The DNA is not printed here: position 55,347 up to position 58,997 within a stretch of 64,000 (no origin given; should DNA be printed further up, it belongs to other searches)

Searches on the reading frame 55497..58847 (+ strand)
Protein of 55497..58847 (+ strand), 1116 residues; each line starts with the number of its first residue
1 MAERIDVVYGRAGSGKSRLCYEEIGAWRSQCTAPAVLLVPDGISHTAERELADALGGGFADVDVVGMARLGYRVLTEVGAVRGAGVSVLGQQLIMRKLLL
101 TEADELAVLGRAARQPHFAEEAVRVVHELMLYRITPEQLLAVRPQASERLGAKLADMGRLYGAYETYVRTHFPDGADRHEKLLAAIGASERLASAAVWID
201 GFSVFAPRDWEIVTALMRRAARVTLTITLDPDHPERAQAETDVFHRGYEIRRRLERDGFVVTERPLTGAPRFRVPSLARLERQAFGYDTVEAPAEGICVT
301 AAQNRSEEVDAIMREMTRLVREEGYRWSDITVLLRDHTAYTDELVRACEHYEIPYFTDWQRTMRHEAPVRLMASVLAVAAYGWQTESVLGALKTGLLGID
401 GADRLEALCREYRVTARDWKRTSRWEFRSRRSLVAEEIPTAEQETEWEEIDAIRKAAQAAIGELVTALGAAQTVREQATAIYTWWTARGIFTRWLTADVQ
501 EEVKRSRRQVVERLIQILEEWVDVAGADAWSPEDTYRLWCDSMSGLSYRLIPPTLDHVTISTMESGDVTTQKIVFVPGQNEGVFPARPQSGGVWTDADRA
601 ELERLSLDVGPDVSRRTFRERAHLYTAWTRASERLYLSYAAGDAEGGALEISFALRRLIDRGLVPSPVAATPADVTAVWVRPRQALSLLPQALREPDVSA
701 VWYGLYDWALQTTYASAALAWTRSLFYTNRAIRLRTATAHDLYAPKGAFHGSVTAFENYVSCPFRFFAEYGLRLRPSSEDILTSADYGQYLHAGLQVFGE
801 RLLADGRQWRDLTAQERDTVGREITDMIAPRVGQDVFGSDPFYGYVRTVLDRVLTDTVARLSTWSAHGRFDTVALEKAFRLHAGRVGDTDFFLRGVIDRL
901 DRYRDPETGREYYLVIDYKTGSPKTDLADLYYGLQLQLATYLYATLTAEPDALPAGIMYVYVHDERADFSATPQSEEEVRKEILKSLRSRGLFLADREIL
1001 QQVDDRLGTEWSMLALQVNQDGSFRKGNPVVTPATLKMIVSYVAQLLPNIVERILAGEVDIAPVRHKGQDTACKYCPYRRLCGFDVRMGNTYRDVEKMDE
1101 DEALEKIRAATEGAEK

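Call 53: search_protein_families(library=pfam, proteins=[window:55497-58847:+], max_evalue=1e-8)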
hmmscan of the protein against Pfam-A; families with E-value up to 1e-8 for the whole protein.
window:55497-58847:+ (1116 aa): 2 families
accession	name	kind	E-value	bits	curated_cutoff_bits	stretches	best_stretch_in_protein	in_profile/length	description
PF21445.3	ADDB_N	-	6e-58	196.8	26.6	1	8-281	2-290/290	ADDB, N-terminal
PF12705.13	PDDEXK_1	-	2e-39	136.4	22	1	752-1082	3-246/247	PD-(D/E)XK nuclease superfamily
